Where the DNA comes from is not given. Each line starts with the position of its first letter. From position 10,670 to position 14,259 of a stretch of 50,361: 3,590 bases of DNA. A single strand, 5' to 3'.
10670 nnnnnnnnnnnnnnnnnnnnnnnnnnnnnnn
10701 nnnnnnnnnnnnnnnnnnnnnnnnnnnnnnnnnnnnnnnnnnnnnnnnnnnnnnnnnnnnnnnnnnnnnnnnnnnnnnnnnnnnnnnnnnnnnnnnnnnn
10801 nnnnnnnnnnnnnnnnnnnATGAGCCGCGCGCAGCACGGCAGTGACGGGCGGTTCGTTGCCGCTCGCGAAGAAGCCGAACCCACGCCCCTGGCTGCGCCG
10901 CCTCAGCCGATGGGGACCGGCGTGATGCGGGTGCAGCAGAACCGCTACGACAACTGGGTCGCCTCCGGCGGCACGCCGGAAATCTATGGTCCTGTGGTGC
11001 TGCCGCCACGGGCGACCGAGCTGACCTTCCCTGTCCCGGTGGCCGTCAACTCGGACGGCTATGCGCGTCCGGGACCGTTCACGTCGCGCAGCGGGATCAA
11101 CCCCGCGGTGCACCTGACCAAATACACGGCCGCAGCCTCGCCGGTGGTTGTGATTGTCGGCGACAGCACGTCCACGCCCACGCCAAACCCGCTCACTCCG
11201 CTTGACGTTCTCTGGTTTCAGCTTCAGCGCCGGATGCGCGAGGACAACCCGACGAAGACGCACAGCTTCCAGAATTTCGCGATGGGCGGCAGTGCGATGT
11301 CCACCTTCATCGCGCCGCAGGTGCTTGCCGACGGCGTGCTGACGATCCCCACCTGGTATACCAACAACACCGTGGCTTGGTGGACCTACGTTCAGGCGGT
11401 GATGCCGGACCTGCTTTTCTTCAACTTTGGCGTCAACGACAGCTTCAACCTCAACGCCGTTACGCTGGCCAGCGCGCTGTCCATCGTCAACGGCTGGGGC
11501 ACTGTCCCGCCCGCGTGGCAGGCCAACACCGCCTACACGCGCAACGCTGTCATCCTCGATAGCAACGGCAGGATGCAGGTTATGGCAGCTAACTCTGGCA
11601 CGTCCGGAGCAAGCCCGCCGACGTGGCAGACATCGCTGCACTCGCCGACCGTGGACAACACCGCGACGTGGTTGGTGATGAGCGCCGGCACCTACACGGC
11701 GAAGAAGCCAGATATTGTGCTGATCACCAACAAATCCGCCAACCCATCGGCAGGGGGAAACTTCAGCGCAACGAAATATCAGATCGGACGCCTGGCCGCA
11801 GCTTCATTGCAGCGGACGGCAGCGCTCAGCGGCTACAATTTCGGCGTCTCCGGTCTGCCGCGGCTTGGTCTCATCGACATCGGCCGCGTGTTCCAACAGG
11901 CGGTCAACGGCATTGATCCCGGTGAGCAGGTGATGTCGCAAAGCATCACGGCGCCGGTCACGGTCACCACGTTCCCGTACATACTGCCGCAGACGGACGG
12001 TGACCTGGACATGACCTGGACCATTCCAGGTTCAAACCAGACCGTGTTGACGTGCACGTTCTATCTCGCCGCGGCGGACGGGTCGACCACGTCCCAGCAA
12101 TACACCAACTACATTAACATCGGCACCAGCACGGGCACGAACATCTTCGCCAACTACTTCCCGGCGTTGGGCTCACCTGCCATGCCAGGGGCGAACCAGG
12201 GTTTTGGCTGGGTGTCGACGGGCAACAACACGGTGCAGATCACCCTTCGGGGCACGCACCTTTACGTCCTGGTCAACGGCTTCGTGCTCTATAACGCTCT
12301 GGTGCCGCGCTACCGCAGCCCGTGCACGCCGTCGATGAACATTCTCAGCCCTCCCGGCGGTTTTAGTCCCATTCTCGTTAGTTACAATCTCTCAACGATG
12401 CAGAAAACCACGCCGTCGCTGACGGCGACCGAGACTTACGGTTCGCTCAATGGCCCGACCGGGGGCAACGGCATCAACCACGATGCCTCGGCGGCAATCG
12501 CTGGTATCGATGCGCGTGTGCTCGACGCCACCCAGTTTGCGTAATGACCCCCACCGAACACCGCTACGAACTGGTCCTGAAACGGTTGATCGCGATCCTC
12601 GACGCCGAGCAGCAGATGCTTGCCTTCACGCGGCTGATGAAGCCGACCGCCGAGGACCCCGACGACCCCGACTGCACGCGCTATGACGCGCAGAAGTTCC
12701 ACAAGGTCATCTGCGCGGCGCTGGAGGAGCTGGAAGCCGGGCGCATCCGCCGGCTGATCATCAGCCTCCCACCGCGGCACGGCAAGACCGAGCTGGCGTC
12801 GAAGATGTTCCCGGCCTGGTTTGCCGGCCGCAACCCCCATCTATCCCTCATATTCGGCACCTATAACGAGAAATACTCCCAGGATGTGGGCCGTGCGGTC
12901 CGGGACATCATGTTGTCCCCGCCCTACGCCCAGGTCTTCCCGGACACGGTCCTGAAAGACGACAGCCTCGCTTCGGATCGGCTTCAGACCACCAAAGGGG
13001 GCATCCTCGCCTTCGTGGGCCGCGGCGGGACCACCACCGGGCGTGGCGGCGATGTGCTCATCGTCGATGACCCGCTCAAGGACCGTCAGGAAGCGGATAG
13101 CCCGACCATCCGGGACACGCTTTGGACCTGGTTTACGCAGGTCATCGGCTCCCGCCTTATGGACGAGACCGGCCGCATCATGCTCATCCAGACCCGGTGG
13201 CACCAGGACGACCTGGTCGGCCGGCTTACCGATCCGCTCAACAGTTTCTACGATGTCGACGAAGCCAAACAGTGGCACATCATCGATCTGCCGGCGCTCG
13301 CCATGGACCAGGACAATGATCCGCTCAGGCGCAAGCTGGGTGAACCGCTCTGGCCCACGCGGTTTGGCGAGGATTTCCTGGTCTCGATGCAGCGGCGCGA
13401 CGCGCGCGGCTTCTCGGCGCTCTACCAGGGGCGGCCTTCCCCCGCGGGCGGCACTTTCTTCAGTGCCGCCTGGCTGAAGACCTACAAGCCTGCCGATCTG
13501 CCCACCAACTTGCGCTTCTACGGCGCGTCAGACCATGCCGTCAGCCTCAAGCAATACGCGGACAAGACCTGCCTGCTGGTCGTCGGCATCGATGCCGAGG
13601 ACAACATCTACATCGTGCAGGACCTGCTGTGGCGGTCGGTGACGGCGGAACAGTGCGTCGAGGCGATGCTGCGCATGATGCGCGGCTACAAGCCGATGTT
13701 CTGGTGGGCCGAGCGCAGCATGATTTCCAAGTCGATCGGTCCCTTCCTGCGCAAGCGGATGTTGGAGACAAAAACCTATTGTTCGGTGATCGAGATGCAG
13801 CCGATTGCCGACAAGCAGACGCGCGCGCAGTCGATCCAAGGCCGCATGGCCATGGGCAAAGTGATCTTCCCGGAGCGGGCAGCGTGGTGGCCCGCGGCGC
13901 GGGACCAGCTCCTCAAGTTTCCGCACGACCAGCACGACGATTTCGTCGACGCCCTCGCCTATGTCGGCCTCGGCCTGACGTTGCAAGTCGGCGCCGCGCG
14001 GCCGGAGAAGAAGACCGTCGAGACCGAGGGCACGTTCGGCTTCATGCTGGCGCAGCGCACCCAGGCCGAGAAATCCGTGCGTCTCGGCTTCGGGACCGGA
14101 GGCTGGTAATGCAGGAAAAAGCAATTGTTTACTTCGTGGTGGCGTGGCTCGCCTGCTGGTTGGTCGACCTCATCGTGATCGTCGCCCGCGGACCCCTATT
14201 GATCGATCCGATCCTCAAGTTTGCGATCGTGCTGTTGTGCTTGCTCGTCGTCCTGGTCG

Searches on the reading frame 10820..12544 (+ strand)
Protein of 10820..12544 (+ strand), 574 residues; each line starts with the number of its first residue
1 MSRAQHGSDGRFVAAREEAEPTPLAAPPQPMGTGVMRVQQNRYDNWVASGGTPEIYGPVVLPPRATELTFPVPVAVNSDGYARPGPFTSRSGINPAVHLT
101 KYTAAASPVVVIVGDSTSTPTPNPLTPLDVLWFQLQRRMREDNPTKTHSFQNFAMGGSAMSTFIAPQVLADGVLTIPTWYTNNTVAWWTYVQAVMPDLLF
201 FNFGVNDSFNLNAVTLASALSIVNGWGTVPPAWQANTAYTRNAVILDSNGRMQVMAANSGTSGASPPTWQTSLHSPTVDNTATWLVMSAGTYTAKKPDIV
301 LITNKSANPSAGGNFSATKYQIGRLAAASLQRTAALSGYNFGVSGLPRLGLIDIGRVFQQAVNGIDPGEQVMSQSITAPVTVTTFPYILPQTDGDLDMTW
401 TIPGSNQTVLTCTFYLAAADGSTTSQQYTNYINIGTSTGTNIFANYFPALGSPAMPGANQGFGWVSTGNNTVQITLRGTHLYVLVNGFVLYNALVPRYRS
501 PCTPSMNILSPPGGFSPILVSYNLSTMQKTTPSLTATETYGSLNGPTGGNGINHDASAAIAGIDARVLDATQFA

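Call 8: search_protein_families(library=pfam, proteins=[window:10820-12544:+], max_evalue=0.01)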
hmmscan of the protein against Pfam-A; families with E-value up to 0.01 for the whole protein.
window:10820-12544:+ (574 aa): 1 family
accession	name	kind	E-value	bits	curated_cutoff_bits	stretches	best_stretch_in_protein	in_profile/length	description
PF00657.28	Lipase_GDSL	-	0.0012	19.5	23.6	0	111-212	2-93/208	GDSL-like Lipase/Acylhydrolase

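Call 82: search_protein_families(library=phrogs, proteins=[window:10820-12544:+], max_evalue=0.001)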
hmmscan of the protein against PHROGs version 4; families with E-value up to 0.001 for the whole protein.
window:10820-12544:+ (574 aa): 1 family
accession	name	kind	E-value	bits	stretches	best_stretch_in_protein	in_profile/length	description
phrog_17220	-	unknown function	0.0003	20.2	0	109-208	267-365/868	-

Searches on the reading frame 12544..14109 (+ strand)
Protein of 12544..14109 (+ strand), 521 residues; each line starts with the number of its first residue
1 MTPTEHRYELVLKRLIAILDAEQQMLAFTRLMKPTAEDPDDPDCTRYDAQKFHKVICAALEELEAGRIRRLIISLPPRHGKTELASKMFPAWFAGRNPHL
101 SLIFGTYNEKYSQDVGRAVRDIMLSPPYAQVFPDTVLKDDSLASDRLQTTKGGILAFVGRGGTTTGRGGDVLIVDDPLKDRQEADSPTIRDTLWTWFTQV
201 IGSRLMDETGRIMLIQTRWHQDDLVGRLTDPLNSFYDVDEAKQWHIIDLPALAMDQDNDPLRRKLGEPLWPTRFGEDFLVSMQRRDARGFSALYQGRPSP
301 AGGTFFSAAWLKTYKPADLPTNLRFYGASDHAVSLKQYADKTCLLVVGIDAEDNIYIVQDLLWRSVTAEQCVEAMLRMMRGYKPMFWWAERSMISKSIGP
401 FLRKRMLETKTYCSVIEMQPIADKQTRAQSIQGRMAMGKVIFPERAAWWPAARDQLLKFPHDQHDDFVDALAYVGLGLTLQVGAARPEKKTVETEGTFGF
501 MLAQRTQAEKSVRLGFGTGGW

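Call 8: search_protein_families(library=pfam, proteins=[window:12544-14109:+], max_evalue=0.01)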
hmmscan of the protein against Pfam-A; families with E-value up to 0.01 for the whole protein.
window:12544-14109:+ (521 aa): 2 families
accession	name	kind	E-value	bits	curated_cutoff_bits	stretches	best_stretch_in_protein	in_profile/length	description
PF03237.21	Terminase_6N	-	1.2e-08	35.3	22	1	72-312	1-214/215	Terminase large subunit, T4likevirus-type, N-terminal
PF17289.8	Terminase_6C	-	1.9e-06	28.4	22.6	1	337-473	9-150/155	Terminase RNaseH-like domain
